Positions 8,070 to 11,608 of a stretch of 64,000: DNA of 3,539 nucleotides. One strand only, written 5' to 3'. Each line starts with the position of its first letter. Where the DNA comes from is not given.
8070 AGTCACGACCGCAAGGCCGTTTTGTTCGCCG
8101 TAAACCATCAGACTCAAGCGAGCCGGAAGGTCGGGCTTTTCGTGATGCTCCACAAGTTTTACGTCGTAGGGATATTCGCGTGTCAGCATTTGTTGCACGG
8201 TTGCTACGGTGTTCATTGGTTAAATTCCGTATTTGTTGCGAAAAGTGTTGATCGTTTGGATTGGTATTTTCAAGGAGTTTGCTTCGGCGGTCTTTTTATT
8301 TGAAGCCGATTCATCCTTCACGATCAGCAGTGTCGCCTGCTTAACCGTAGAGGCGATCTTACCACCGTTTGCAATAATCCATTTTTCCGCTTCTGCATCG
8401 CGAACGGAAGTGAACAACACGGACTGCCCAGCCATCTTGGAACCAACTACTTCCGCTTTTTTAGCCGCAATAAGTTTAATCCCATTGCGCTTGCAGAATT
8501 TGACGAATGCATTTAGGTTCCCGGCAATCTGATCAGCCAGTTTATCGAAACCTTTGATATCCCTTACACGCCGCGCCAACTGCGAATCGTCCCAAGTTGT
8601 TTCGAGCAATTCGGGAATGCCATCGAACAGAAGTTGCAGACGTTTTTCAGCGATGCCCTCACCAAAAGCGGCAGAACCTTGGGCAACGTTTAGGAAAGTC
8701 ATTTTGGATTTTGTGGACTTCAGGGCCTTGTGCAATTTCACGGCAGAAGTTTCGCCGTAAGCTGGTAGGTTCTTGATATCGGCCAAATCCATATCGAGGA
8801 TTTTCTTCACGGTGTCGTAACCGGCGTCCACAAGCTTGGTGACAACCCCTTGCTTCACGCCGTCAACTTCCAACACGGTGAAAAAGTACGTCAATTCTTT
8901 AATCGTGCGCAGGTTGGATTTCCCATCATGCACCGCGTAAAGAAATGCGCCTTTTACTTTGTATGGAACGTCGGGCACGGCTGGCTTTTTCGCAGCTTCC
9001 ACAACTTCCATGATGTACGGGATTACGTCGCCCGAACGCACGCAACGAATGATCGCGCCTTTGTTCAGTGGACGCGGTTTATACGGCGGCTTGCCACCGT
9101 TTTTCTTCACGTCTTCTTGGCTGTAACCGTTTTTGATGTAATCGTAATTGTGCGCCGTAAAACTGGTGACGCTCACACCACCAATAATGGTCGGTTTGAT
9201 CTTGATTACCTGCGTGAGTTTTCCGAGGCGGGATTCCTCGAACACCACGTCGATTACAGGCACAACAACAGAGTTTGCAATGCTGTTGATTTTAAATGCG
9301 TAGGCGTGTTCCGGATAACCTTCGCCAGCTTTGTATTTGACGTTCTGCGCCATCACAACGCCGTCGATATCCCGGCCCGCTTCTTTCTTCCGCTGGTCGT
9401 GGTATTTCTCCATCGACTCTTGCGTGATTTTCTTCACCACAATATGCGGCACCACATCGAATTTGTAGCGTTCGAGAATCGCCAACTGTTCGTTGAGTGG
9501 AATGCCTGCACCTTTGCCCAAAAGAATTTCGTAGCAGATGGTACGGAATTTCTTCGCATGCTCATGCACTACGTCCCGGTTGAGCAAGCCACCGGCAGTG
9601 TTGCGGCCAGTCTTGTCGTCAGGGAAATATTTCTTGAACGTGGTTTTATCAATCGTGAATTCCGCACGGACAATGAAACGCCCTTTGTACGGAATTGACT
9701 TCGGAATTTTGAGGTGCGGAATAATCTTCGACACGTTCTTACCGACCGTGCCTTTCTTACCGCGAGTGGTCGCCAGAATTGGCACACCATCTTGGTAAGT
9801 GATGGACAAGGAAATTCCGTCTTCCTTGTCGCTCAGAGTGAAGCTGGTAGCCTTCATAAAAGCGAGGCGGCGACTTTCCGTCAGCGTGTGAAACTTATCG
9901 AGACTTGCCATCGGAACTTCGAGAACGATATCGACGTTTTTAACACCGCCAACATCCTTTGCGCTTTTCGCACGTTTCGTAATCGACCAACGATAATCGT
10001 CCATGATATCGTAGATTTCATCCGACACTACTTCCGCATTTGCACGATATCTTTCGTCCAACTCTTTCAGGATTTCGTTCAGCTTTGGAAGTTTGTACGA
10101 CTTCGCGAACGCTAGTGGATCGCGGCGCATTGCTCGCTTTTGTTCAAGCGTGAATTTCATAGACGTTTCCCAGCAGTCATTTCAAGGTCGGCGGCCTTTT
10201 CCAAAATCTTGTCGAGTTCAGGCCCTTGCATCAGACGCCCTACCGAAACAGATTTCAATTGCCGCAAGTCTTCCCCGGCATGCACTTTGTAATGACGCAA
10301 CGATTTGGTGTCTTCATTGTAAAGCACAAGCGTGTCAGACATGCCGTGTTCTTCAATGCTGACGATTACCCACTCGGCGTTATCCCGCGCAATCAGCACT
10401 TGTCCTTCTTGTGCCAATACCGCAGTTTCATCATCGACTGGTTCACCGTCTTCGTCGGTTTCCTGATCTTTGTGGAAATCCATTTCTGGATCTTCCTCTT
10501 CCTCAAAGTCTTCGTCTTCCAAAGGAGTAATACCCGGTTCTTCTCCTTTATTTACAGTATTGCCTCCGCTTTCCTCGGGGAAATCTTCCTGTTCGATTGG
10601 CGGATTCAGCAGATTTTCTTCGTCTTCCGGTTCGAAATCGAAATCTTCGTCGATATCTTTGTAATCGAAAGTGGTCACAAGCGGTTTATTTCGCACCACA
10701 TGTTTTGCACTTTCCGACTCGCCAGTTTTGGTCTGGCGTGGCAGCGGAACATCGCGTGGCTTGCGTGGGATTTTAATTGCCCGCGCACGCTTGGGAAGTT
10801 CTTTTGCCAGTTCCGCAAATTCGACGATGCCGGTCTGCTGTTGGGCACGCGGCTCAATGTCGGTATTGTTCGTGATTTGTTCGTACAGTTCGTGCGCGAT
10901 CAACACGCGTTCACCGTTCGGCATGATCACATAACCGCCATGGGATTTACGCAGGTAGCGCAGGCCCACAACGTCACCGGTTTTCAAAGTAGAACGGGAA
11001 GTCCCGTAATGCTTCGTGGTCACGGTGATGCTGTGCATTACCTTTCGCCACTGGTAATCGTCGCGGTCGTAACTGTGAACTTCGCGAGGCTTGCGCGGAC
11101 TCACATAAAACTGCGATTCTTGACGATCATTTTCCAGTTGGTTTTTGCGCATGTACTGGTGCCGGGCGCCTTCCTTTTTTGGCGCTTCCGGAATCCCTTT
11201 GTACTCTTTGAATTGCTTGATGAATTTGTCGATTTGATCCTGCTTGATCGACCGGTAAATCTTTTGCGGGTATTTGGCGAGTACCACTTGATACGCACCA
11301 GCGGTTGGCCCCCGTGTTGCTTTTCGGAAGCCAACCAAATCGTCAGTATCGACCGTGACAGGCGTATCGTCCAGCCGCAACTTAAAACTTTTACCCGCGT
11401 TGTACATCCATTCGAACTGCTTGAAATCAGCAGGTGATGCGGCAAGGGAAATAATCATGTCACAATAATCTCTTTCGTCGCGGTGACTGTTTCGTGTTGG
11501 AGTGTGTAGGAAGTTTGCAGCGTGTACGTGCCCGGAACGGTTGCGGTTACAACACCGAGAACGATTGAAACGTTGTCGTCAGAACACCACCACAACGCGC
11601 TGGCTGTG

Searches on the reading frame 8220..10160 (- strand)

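Call 89: search_protein_families(library=phrogs, proteins=[window:8220-10160:-], max_evalue=0.001)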
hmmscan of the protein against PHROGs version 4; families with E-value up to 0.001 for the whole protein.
window:8220-10160:- (646 aa): 2 families
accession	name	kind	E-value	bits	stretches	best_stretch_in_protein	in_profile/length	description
phrog_3869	-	DNA, RNA and nucleotide metabolism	1.8e-133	447.4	1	20-645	5-654/656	NAD-dependent DNA ligase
phrog_3359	-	DNA, RNA and nucleotide metabolism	1.2e-23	84.8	1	27-343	4-297/325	NAD-dependent DNA ligase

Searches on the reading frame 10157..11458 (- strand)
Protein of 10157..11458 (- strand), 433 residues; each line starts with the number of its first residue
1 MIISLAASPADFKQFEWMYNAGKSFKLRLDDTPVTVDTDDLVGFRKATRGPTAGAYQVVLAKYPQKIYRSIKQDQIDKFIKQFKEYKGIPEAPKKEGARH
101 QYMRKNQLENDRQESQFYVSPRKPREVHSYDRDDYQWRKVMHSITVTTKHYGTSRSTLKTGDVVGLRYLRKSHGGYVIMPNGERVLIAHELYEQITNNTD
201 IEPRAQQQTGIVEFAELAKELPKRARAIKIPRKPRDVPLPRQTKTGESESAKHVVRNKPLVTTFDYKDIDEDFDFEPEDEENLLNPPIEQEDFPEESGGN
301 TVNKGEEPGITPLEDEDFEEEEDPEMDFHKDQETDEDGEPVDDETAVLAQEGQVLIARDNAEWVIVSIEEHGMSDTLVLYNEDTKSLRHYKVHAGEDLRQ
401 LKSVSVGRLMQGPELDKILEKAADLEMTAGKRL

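Call 89: search_protein_families(library=phrogs, proteins=[window:10157-11458:-], max_evalue=0.001)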
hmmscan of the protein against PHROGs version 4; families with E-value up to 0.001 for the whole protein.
window:10157-11458:- (433 aa): 1 family
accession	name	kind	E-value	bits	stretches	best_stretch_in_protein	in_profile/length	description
phrog_35607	-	unknown function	4e-07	29.9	1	124-213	125-213/660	-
